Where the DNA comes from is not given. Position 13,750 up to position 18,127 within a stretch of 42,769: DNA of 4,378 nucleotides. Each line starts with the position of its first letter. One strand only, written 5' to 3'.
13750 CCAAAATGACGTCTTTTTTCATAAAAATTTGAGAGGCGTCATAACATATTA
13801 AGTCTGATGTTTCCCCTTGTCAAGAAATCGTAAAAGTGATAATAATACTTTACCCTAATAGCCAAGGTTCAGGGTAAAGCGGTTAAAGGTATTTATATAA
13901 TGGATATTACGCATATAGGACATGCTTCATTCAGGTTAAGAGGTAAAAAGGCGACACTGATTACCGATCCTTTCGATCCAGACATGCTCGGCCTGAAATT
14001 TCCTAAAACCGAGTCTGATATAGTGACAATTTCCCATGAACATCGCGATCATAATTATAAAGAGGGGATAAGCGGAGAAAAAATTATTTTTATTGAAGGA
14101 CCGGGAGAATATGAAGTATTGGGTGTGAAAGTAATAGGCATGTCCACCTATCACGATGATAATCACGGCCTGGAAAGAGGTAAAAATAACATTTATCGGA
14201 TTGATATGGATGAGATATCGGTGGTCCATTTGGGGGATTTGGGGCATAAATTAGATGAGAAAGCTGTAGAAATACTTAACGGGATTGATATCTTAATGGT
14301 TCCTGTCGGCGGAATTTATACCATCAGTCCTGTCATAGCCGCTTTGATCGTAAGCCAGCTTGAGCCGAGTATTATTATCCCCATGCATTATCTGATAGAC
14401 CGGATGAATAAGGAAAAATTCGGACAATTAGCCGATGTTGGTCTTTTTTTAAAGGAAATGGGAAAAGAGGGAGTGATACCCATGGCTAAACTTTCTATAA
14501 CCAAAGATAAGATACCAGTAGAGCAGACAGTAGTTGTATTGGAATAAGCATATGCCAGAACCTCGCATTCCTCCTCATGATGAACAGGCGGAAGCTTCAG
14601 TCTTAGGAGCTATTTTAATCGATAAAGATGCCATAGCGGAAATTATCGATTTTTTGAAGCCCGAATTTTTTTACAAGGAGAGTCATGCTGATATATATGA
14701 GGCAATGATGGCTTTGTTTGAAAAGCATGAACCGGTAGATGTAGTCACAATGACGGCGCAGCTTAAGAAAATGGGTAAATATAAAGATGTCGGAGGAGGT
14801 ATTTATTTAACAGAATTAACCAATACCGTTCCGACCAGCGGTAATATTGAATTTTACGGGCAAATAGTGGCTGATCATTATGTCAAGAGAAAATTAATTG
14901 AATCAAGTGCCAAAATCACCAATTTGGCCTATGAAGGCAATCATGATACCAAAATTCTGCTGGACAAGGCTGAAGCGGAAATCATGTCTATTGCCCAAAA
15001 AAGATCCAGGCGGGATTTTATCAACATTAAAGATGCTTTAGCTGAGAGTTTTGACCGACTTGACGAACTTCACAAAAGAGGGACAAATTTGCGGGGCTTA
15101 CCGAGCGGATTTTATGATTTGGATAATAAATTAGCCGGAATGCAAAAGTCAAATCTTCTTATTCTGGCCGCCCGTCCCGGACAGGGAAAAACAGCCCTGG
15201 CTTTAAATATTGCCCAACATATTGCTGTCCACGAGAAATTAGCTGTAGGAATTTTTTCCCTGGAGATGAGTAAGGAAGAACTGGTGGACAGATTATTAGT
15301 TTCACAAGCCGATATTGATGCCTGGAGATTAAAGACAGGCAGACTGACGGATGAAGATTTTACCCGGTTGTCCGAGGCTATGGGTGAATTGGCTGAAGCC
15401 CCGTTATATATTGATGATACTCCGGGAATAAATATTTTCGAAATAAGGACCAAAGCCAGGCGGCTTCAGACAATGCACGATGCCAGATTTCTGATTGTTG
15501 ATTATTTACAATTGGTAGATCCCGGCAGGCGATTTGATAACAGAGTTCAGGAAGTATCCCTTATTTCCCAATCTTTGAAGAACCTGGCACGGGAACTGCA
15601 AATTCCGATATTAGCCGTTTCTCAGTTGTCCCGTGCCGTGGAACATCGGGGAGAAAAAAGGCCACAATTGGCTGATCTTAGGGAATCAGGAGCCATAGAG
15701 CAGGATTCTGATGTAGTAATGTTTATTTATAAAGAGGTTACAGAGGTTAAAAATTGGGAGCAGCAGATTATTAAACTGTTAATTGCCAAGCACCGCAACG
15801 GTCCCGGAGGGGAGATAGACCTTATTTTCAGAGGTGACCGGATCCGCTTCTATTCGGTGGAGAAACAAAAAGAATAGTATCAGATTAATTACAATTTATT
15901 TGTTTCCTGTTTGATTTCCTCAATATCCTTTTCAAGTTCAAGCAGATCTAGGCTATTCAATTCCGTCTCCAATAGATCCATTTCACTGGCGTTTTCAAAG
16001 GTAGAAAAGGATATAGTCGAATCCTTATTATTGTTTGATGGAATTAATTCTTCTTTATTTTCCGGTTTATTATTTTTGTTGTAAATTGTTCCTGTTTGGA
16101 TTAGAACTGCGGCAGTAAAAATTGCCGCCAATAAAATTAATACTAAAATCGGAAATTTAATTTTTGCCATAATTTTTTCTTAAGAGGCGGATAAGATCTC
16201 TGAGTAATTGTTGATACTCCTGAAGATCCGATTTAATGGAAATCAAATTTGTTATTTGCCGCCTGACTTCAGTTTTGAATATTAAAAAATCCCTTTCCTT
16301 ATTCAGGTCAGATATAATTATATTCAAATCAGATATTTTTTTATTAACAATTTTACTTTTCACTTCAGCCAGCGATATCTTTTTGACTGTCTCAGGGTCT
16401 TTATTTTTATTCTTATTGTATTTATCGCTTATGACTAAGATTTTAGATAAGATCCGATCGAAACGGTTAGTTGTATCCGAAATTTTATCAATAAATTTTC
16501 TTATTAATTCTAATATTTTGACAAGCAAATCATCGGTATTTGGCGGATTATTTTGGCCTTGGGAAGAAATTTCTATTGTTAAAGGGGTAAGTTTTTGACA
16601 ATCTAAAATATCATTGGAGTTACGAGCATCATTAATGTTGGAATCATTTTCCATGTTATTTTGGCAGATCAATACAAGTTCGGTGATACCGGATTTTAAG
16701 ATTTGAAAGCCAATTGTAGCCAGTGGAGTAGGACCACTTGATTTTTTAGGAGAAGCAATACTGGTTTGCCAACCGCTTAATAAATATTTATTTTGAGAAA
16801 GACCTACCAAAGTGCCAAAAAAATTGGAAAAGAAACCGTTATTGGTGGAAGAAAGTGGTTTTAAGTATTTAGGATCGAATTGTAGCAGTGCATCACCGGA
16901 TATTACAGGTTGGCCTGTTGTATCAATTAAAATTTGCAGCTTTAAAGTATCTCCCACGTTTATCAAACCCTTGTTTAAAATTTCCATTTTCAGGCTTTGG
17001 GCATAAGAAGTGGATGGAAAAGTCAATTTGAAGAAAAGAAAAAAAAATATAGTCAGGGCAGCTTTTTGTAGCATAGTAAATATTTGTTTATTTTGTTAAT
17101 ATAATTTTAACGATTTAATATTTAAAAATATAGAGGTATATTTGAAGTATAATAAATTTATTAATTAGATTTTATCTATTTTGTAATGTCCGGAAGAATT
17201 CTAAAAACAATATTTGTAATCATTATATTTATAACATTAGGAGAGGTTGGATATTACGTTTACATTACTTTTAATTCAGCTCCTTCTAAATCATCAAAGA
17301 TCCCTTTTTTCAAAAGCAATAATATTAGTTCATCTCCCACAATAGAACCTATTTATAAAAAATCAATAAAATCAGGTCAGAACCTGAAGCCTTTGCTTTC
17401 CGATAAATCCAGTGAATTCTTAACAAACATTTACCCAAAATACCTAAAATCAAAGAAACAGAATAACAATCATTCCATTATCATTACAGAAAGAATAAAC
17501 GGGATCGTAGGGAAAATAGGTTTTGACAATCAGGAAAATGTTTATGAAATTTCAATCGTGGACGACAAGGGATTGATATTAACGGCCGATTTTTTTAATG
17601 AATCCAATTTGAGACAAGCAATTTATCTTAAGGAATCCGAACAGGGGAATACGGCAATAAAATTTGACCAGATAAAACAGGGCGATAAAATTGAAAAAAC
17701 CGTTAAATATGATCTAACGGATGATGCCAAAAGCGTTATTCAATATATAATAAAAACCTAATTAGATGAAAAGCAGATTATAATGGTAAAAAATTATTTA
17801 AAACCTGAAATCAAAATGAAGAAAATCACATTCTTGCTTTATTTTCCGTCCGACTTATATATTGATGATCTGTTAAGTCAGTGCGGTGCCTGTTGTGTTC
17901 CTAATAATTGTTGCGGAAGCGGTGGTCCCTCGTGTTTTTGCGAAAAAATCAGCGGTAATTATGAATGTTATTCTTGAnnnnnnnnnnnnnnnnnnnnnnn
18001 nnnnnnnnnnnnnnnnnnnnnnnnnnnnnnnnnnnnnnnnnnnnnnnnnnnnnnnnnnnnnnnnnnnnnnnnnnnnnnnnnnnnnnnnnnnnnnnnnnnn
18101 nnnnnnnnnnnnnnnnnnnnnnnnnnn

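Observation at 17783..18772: Cys-rich 64-aa peptide ORF converging on and overlapping an HPr-kinase-like gene beside tRNA-Leu: candidate minimal peptide-modification pair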

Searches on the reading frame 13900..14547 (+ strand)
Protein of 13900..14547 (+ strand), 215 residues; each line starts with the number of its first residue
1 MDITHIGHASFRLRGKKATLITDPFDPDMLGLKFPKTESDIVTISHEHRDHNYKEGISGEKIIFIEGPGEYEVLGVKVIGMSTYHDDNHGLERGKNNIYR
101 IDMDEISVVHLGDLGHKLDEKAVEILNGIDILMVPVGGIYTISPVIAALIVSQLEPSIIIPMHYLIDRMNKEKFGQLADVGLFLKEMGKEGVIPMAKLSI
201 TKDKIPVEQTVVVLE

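Call 68: search_protein_families(library=pfam, proteins=[window:13900-14547:+], max_evalue=0.001)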
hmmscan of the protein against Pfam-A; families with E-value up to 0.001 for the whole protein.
window:13900-14547:+ (215 aa): 2 families
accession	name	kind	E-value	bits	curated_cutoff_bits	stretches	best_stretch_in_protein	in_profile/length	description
PF13483.12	Lactamase_B_3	-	4.6e-47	160.4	24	1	3-163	2-160/160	Beta-lactamase superfamily domain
PF12706.13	Lactamase_B_2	-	5.7e-07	29.8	27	1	81-164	110-200/200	Beta-lactamase superfamily domain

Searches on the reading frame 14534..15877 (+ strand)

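Call 68: search_protein_families(library=pfam, proteins=[window:14534-15877:+], max_evalue=0.001)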
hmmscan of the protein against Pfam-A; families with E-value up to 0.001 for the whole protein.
window:14534-15877:+ (447 aa): 3 families
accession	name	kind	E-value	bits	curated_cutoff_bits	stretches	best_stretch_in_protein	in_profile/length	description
PF03796.21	DnaB_C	-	3.7e-98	328.4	27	1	188-440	1-254/255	DnaB-like helicase C terminal domain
PF00772.26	DnaB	-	5.7e-33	113.5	23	1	13-114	2-103/103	DnaB-like helicase N terminal domain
PF13481.12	AAA_25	-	3.4e-12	46.8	27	1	204-365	31-190/195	AAA domain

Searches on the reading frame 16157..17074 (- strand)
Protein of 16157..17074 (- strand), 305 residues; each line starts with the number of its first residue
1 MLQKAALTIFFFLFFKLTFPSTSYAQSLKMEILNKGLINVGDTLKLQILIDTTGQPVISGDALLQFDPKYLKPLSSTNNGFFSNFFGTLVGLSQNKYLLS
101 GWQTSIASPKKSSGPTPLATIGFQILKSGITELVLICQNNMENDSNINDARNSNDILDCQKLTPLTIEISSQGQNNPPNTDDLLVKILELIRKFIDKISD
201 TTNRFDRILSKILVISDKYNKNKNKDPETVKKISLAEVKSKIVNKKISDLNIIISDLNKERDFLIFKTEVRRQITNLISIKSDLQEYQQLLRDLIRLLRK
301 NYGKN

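Call 4: search_protein_families(library=pfam, proteins=[window:16157-17074:-], max_evalue=1)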
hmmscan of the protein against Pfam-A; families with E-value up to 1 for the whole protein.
window:16157-17074:- (305 aa): 2 families
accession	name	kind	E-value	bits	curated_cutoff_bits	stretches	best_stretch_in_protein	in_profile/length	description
PF08900.16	AcaB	-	0.045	14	27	1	150-213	30-92/215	Transcriptional regulator AcaB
PF05266.19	DUF724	-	0.18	12.1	38.4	1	207-293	92-176/188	Protein of unknown function (DUF724)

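Call 5: search_protein_families(library=ncbifam, proteins=[window:16157-17074:-], max_evalue=1)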
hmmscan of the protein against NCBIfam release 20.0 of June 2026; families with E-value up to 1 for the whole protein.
window:16157-17074:- (305 aa): 3 families
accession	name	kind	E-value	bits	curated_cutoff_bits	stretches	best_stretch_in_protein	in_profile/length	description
NF041473.1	DinQ_rel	equivalog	0.073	13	35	1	184-196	19-31/31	DinQ-like type I toxin DqlB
TIGR04411.1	T2SS_GspN_Lepto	equivalog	0.1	12.1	50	1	5-52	10-57/280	type II secretion system protein GspN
NF040581.1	cas_Crn1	equivalog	0.69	9.6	125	1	210-275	35-96/178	CRISPR-associated ring nuclease Crn1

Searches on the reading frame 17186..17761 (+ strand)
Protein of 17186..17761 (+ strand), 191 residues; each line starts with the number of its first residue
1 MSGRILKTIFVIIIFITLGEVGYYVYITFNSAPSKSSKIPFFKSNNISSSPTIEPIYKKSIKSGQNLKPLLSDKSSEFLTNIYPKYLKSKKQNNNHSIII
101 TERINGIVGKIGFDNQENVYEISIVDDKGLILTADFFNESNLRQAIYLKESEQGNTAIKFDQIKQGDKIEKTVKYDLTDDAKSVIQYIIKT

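Call 4: search_protein_families(library=pfam, proteins=[window:17186-17761:+], max_evalue=1)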
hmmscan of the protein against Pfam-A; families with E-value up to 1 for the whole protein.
window:17186-17761:+ (191 aa): 2 families
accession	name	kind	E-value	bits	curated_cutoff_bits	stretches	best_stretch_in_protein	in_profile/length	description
PF17855.7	MCM_lid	-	0.019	15.8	27.4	1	61-103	7-50/87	MCM AAA-lid domain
PF23139.1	OB_YrrC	-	0.081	13.3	27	1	102-128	2-28/76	ATP-dependent DNA helicase YrrC, OB-fold domain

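Call 5: search_protein_families(library=ncbifam, proteins=[window:17186-17761:+], max_evalue=1)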
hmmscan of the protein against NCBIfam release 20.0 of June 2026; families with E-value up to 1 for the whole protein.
window:17186-17761:+ (191 aa): 1 family
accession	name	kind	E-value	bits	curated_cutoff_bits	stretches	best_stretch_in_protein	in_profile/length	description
NF047555.1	LIMLP_16695_fam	equivalog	0.11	12.4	100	0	30-50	31-51/57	LIMLP_16695 family PerRB-regulated protein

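Call 41: find_homologous_proteins(query=window:17186-17761:+, max_evalue=0.01)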
Query window:17186-17761:+ (191 aa): 1 proteins with E <= 0.01 among 64 candidates.
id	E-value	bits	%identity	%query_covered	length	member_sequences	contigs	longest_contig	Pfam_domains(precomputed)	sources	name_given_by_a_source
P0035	4.7e-115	399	100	100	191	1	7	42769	-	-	-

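Call 50: predict_structure(protein=window:17186-17761:+)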
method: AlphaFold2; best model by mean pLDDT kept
length: 191 residues; sequences in the alignment: 1
mean_pLDDT: 33.4   pTM: 0.28
mean pLDDT of the five models: 33.4, 32.7, 32.6, 32.0, 31.7
residues with pLDDT >= 90: 0; 70-90: 0; 50-70: 9; < 50: 182
segments of 3 or more residues with pLDDT < 50: 1-110, 113-119, 128-131, 133-191
pLDDT, mean of each block of 10 residues (from residue 1): 29 31 31 28 25 26 27 28 28 34 42 48 49 42 32 33 30 35 36 27
secondary structure, 60 per line:
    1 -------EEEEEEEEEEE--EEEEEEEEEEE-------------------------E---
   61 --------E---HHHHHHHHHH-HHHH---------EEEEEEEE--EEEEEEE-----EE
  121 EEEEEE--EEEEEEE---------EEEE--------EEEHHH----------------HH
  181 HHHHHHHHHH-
elements in order: E8-18 E21-31 H73-82 H84-87 E97-104 E107-113 E119-126 E129-135 E145-148 E157-159 H179-190

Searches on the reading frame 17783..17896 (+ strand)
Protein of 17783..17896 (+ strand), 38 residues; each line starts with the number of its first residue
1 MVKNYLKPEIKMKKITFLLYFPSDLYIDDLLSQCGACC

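Call 84: search_solved_structures(query=A3, max_evalue=10, show_alignments=3)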
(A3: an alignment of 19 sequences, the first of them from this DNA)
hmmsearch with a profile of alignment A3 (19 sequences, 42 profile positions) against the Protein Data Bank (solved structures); distinct sequences matched with E-value up to 10: 0.

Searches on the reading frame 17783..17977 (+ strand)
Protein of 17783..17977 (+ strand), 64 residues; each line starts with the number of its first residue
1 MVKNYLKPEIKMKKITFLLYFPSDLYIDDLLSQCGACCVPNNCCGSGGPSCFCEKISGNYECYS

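Call 4: search_protein_families(library=pfam, proteins=[window:17783-17977:+], max_evalue=1)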
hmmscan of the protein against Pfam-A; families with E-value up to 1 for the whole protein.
window:17783-17977:+ (64 aa): 0 families

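Call 5: search_protein_families(library=ncbifam, proteins=[window:17783-17977:+], max_evalue=1)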
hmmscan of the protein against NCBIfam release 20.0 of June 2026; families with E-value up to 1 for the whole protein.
window:17783-17977:+ (64 aa): 0 families

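Call 11: find_homologous_proteins(query=window:17783-17974:+, max_evalue=10)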
Query window:17783-17974:+: no candidate shares three 5-residue words with the query. No homologue found.
